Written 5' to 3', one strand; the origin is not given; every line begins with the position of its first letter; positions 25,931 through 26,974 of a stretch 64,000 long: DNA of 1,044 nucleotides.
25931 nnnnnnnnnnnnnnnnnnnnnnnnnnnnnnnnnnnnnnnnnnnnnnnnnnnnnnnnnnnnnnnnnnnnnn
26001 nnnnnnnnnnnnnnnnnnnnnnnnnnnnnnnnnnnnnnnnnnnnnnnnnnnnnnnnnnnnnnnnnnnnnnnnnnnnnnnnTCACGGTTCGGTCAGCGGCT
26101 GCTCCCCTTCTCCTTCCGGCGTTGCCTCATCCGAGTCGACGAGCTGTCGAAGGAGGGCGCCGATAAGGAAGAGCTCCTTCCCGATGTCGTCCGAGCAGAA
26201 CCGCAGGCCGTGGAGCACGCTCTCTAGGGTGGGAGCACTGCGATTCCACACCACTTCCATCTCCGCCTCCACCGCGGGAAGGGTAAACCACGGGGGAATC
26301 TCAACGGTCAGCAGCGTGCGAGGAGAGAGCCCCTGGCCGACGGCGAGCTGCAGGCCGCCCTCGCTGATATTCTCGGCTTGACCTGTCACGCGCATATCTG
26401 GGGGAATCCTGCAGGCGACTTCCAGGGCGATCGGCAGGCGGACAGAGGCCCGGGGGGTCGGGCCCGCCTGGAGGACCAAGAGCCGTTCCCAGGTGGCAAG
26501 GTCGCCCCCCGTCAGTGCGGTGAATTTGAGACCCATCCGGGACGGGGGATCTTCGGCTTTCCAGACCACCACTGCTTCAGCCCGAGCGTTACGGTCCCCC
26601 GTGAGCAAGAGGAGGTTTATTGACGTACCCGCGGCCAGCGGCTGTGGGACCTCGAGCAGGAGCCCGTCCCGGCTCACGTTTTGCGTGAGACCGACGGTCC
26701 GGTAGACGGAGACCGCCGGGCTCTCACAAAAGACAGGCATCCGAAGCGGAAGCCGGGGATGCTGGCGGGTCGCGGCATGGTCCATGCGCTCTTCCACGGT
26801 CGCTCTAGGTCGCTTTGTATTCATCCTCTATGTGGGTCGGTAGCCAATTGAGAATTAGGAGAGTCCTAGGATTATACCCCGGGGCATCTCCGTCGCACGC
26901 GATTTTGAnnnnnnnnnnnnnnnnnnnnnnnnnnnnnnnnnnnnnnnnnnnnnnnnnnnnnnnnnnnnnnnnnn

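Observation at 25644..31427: NtrB/NtrC-type two-component system wired to a REC-diPilZ-PilZ effector operon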

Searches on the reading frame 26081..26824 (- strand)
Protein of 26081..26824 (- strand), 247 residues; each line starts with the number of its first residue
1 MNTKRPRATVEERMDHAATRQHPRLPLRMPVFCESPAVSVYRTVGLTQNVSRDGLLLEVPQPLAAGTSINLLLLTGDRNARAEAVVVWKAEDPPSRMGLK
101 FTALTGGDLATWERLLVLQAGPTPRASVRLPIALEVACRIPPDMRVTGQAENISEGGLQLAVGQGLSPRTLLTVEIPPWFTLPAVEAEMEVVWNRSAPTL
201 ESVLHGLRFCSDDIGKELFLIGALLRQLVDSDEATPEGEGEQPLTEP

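Call 3: search_protein_families(library=pfam, proteins=[window:26081-26824:-], max_evalue=0.01)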
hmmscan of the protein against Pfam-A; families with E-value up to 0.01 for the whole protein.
window:26081-26824:- (247 aa): 1 family
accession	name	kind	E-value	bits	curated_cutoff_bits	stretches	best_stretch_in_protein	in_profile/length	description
PF07238.19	PilZ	-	3.5e-19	69.5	22.5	2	19-116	2-100/102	PilZ domain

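Call 8: find_encoding_contigs(protein=window:26081-26824:-, flank=10000, max_places=6)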
Protein window:26081-26824:- (247 aa): no gene with exactly this product is on record in the collection.

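Call 9: find_homologous_proteins(query=window:26081-26824:-)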
Query window:26081-26824:- (247 aa): 75 proteins with E <= 0.001 among 1859 candidates.
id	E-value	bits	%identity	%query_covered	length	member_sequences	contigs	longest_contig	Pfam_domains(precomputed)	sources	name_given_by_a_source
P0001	9.5e-156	534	99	100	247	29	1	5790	PF07238.20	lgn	-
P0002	1.8e-122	425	80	98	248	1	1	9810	PF07238.20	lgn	-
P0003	5.7e-119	414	82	95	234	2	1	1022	PF07238.20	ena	-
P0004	8.8e-119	413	82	95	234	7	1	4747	PF07238.20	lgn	-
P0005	4.7e-116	404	80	94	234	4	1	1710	PF07238.20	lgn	-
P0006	7.0e-114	397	80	92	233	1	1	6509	PF07238.20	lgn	-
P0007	1.3e-112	393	98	74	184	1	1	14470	PF07238.20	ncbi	ncbi:MAG: PilZ domain-containing protein, partial [candidate division NC10 bacterium]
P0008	2.2e-102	360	78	87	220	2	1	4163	PF07238.20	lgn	-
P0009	2.1e-97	343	67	97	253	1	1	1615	PF07238.20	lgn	-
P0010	1.4e-95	337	68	94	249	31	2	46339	PF07238.20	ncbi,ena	-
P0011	2.1e-95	337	66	95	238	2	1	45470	PF07238.20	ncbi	ncbi:MAG: PilZ domain-containing protein [Candidatus Methylomirabilales bacterium]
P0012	5.2e-95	335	65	96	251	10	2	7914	PF07238.20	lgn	-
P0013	3.9e-91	323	64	95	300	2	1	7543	PF07238.20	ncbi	-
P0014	1.3e-89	318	70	87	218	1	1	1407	PF07238.20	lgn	-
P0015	1.3e-88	315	71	91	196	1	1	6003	PF07238.20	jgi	jgi:hypothetical protein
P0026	1.8e-77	278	60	90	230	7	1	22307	PF07238.20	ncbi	ncbi:MAG: PilZ domain-containing protein [Candidatus Methylomirabilales bacterium]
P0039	4.8e-74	267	57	91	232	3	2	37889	PF07238.20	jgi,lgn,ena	-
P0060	1.6e-66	242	55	88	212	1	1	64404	PF07238.20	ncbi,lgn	-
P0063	6.5e-66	240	53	87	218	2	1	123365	PF07238.20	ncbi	ncbi:MAG: PilZ domain-containing protein [Candidatus Methylomirabilales bacterium]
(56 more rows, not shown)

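Call 10: find_encoding_contigs(protein=P0063, flank=10000, max_places=2)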
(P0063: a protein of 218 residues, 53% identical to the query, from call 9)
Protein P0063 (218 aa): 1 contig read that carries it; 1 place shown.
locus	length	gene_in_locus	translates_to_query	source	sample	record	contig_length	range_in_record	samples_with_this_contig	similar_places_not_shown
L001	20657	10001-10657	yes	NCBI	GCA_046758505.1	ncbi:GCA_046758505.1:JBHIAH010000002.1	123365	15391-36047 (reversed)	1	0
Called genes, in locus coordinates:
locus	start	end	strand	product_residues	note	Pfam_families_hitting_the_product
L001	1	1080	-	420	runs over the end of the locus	PF09861:Lar_N (faint)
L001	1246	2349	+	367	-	-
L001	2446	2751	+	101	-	PF24696:UGSC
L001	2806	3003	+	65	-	PF24696:UGSC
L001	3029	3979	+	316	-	PF03747:ADP_ribosyl_GH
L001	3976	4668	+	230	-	PF00702:Hydrolase, PF13419:HAD_2, PF13242:Hydrolase_like (weak)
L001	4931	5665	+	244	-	PF00106:adh_short, PF08659:KR, PF13561:adh_short_C2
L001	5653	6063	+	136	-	-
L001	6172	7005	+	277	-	PF00682:HMGL-like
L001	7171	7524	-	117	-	-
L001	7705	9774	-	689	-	PF05359:DUF748, PF00691:OmpA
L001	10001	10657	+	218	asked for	PF07238:PilZ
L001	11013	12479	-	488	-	PF00089:Trypsin, PF13365:Trypsin_2, PF00595:PDZ, PF13180:PDZ_2, PF17820:PDZ_6, PF00595:PDZ, PF13180:PDZ_2, PF17820:PDZ_6, +1 more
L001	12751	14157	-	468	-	PF00672:HAMP, PF00512:HisKA, PF02518:HATPase_c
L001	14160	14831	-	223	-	PF00072:Response_reg, PF00486:Trans_reg_C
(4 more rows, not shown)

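Call 11: find_encoding_contigs(protein=P0060, flank=10000, max_places=2)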
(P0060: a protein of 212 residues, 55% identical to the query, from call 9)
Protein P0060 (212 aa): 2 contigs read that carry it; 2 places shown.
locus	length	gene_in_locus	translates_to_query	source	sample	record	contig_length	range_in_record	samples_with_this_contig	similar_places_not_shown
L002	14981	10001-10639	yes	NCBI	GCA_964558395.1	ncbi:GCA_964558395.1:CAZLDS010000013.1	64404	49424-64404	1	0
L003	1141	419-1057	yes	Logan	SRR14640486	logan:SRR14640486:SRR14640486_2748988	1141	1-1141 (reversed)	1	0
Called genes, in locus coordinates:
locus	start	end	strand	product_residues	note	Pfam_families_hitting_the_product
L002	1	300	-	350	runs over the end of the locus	PF00005:ABC_tran, PF13304:AAA_21 (weak), PF08402:TOBE_2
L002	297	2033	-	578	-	PF00528:BPD_transp_1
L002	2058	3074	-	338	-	PF13531:SBP_bac_11, PF01547:SBP_bac_1, PF13416:SBP_bac_8, PF13343:SBP_bac_6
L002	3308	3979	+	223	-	PF01325:Fe_dep_repress, PF01047:MarR (weak), PF02742:Fe_dep_repr_C, PF04023:FeoA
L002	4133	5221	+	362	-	PF01266:DAO (faint), PF01494:FAD_binding_3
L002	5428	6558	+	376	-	PF00089:Trypsin, PF13365:Trypsin_2, PF13180:PDZ_2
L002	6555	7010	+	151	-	PF02643:DUF192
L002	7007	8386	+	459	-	PF00675:Peptidase_M16, PF05193:Peptidase_M16_C, PF10623:PilI (faint)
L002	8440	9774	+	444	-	PF00675:Peptidase_M16, PF05193:Peptidase_M16_C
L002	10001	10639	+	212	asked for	PF07238:PilZ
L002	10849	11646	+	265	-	PF13883:CREG_beta-barrel, PF01243:PNPOx_N, PF10615:DUF2470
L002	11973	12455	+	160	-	PF04519:Bactofilin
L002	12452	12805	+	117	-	-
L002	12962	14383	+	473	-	-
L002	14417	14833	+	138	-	-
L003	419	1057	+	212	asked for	PF07238:PilZ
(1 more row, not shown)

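Call 12: find_encoding_contigs(protein=P0010, flank=10000, max_places=2)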
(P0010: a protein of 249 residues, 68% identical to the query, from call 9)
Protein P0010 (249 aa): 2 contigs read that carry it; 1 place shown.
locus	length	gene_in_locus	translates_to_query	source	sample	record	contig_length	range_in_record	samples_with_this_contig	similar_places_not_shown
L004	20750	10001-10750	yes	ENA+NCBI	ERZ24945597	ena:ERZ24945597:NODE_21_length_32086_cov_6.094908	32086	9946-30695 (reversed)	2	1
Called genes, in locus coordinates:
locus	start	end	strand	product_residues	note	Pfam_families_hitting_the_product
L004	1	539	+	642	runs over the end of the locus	?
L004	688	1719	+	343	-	PF01695:IstB_IS21 (weak), PF02562:PhoH, PF13245:AAA_19 (weak), PF13604:AAA_30 (weak)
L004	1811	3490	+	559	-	PF07698:7TM-7TMR_HD, PF01966:HD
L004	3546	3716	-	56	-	-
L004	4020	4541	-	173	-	PF00939:Na_sulph_symp, PF03600:CitMHS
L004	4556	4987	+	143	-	-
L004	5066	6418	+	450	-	PF00072:Response_reg, PF00158:Sigma54_activat, PF01078:Mg_chelatase (weak), PF14532:Sigma54_activ_2, PF00004:AAA (weak), PF07728:AAA_5, PF25601:AAA_lid_14, PF02954:HTH_8, +1 more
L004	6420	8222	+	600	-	PF00672:HAMP, PF00989:PAS, PF08448:PAS_4, PF00512:HisKA, PF02518:HATPase_c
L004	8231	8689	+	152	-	-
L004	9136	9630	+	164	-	PF00072:Response_reg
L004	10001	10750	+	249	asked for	PF07238:PilZ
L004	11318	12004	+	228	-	PF07238:PilZ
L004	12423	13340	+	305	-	PF03193:RsgA_GTPase (faint), PF00350:Dynamin_N (faint), PF01926:MMR_HSR1, PF02421:FeoB_N, PF00009:GTP_EFTU, PF07650:KH_2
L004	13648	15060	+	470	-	PF00483:NTP_transferase, PF01128:IspD, PF12804:NTP_transf_3, PF25084:LbH_EIF2B, PF25087:GMPPB_C, PF00132:Hexapep (weak), PF25087:GMPPB_C (weak), PF00132:Hexapep, +2 more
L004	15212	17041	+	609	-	PF13522:GATase_6, PF13537:GATase_7, PF01380:SIS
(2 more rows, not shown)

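Call 14: find_related_loci(query=A1, collection=genome_contigs, flank=10000)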
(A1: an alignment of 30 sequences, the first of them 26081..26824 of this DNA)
Query A1 (247 aa) in genome_contigs; peptide patterns used: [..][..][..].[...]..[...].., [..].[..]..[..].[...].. (x = any residue, [..] = any of these).
78 stretches matched a pattern; 27 encode a relative of the query (tblastn E <= 1e-3); 26 distinct loci.
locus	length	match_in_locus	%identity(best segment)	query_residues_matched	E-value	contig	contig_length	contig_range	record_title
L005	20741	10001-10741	80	1-247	7e-128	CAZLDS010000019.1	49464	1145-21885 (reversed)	MAG TPA_asm: uncultured bacterium isolate SRP321284_co1_139 genome assembly, contig: NODE_811_length_49464_cov_10.139894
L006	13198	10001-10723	67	1-241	3e-102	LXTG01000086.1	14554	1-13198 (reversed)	MAG: candidate division NC10 bacterium SPGG6 1471, whole genome shotgun sequence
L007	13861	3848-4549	64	14-247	2e-92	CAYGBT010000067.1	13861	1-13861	MAG TPA_asm: uncultured bacterium isolate ERP108616_co2_8 genome assembly, contig: NODE_7503_length_13861_cov_8.828987,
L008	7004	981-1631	60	14-230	9e-85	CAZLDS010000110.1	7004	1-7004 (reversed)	MAG TPA_asm: uncultured bacterium isolate SRP321284_co1_139 genome assembly, contig: NODE_15096_length_7004_cov_10.25428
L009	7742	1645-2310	61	14-236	1e-82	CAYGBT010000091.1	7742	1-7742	MAG TPA_asm: uncultured bacterium isolate ERP108616_co2_8 genome assembly, contig: NODE_18922_length_7742_cov_10.404709,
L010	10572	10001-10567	68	10-198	8e-81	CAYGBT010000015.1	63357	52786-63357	MAG TPA_asm: uncultured bacterium isolate ERP108616_co2_8 genome assembly, contig: NODE_418_length_63357_cov_9.462165, w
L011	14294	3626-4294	56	14-236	6e-79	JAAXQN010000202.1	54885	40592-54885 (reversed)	MAG: Candidatus Methylomirabilis sp. isolate MAG-BB-18 scaffold_176, whole genome shotgun sequence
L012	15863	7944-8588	58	14-230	2e-78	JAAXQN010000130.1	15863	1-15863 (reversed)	MAG: Candidatus Methylomirabilis sp. isolate MAG-BB-18 scaffold_743, whole genome shotgun sequence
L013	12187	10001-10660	58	14-235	4e-78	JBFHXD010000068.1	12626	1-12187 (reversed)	MAG: Candidatus Methylomirabilales bacterium isolate Mix_sand09.2021.07.Z.47 k141_1723587_length_12626_cov_12.4682, whol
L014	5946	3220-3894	59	8-232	4e-74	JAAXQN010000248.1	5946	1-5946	MAG: Candidatus Methylomirabilis sp. isolate MAG-BB-18 scaffold_3718, whole genome shotgun sequence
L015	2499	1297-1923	54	19-229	6e-74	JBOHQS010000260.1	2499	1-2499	MAG: Candidatus Methylomirabilales bacterium isolate SE1492_maxbin2.bin.0 NODE_9768_length_2499_cov_3.648820, whole geno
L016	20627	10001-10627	54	19-229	6e-72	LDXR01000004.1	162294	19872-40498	MAG: candidate division NC10 bacterium CSP1-5 XU15_C0004, whole genome shotgun sequence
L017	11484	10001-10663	52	13-230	3e-72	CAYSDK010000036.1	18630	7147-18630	MAG TPA_asm: uncultured bacterium isolate binchicken_co292_127 genome assembly, contig: NODE_282_length_18630_cov_37.262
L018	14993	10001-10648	54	10-230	2e-71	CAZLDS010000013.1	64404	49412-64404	MAG TPA_asm: uncultured bacterium isolate SRP321284_co1_139 genome assembly, contig: NODE_501_length_64404_cov_10.864489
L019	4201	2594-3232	53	19-233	3e-71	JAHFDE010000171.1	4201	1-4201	MAG: Candidatus Methylomirabilota bacterium isolate nzgw238 NODE_26096_length_4202_cov_6.767949, whole genome shotgun se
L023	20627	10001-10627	53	19-229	5e-67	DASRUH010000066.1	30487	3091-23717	MAG TPA_asm: Candidatus Methylomirabilis sp. isolate SMAG_U7959 k141_587828, whole genome shotgun sequence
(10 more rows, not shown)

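Call 23: search_protein_families(library=pfam, proteins=[L016:10706-11503:+, L016:11809-13191:+, L016:13145-13657:+, L016:13742-15295:+, L016:15253-15786:+, L016:15872-16306:+, L016:16464-16919:+, L016:17077-18435:+], max_evalue=0.01)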
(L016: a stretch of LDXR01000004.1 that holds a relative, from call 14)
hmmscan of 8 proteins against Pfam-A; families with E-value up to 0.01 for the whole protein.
L016:10706-11503:+ (265 aa): 3 families
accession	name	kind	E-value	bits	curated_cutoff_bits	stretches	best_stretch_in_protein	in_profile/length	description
PF13883.13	CREG_beta-barrel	-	2e-26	93.4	27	1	25-172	5-166/167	CREG, beta-barrel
PF10615.14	DUF2470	-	2.5e-23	82.9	22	1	185-257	3-77/77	Domain of unknown function (DUF2470)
PF01243.27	PNPOx_N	-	2.2e-10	41.4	28.1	1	37-157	12-119/120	Pyridoxamine 5'-phosphate oxidase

L016:11809-13191:+ (460 aa): 3 families
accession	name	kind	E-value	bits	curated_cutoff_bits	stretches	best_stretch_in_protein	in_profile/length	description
PF03150.19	CCP_MauG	-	0.00018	22.6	25.6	0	46-76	5-36/149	Di-haem cytochrome c peroxidase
PF00034.26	Cytochrom_C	-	0.0013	20.5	21.3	0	45-111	1-42/90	Cytochrome c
PF07464.16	ApoLp-III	-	0.0071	16.9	36.3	0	367-451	33-115/146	Apolipophorin-III precursor (apoLp-III)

L016:13145-13657:+ (170 aa): 0 families

L016:13742-15295:+ (517 aa): 2 families
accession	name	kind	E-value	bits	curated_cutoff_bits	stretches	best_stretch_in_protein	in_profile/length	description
PF13482.12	RNase_H_2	-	5.8e-26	91.8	22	1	340-511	1-164/165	RNase_H superfamily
PF11074.14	DUF2779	-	0.0053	17.5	23.3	0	383-445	55-116/126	Domain of unknown function(DUF2779)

L016:15253-15786:+ (177 aa): 3 families
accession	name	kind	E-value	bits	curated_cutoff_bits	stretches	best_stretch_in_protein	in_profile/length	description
PF01641.26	SelR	-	3.1e-51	172.6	24.9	1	62-174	1-114/116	SelR domain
PF24046.1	At4g08330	-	0.0016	18.9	27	0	134-163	72-101/129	At4g08330 beta-tent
PF03226.21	Yippee-Mis18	-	0.0068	17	26.6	0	93-169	4-90/108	Yippee zinc-binding/DNA-binding /Mis18, centromere assembly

L016:15872-16306:+ (144 aa): 1 family
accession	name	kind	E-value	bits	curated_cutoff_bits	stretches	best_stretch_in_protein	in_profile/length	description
PF00571.33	CBS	-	7.6e-29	100.2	24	2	72-125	1-55/57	CBS domain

L016:16464-16919:+ (151 aa): 2 families
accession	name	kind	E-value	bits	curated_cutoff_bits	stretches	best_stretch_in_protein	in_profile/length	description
PF01741.23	MscL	-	1.8e-43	148.2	27.4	1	1-125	1-112/123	Large-conductance mechanosensitive channel, MscL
PF05425.18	CopD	-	0.0068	17.2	32.1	1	64-123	20-82/105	Copper resistance protein D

L016:17077-18435:+ (452 aa): 3 families
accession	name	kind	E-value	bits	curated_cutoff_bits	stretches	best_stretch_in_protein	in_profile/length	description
PF03631.20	Virul_fac_BrkB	-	6.6e-53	180.4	33.7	1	51-302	2-257/259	Virulence factor BrkB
PF02082.26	Rrf2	-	0.00037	21.1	30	1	322-441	6-130/132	Iron-dependent Transcriptional regulator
PF08100.18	Dimerisation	-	0.004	17.4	25.6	1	338-377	37-76/93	O-methyltransferase dimerisation domain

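Call 25: search_protein_families(library=pfam, proteins=[L018:11850-12467:+, L018:12464-12817:+, L018:12824-14395:+, L018:14429-14845:+], max_evalue=0.01)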
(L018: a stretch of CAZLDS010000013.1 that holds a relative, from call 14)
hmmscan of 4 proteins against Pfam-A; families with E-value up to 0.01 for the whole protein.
L018:11850-12467:+ (205 aa): 1 family
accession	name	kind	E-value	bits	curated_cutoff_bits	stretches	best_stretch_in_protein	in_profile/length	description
PF04519.19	Bactofilin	-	3.9e-24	85.2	27.9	1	87-183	1-97/98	Polymer-forming cytoskeletal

L018:12464-12817:+ (117 aa): 1 family
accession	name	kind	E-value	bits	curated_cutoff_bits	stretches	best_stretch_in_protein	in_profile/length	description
PF12773.13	DZR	-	0.0071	16.9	27.3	0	15-53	1-28/45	Double zinc ribbon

L018:12824-14395:+ (523 aa): 1 family
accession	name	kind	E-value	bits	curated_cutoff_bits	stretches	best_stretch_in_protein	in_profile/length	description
PF03150.19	CCP_MauG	-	0.007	17.4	25.6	0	96-126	5-36/149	Di-haem cytochrome c peroxidase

L018:14429-14845:+ (138 aa): 1 family
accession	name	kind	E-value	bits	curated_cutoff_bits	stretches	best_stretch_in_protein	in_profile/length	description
PF18914.6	DUF5666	-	0.0013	19.4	27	1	48-108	2-46/60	Domain of unknown function (DUF5666)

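Call 27: search_protein_families(library=ncbifam, proteins=[window:26081-26824:-], max_evalue=0.001)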
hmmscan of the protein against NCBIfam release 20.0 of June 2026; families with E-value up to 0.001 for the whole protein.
window:26081-26824:- (247 aa): 1 family
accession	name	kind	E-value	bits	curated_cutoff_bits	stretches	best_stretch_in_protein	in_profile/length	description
TIGR02266.1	gmx_TIGR02266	paralog_domain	1.8e-14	53.7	68.7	2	24-106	1-85/96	TIGR02266 family protein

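Call 60: predict_structure(alignment_id=A1)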
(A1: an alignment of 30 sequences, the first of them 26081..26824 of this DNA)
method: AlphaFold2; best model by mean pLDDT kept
length: 247 residues; sequences in the alignment: 30
mean_pLDDT: 84.0   pTM: 0.76
mean pLDDT of the five models: 84.0, 78.6, 77.7, 77.1, 74.9
residues with pLDDT >= 90: 143; 70-90: 57; 50-70: 20; < 50: 27
segments of 3 or more residues with pLDDT < 50: 1-23, 238-241
pLDDT, mean of each block of 10 residues (from residue 1): 45 42 66 94 92 93 97 89 97 95 93 82 64 94 93 92 95 93 92 88 95 90 90 62 59
secondary structure, 60 per line:
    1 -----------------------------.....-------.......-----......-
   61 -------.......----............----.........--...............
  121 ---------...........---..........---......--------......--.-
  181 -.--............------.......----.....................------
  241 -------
elements in order: E30-34 E42-48 E54-59 E68-74 E79-90 E95-103 H106-120 E130-140 E144-153 E157-162 E171-176 E185-196 E203-209 H214-234
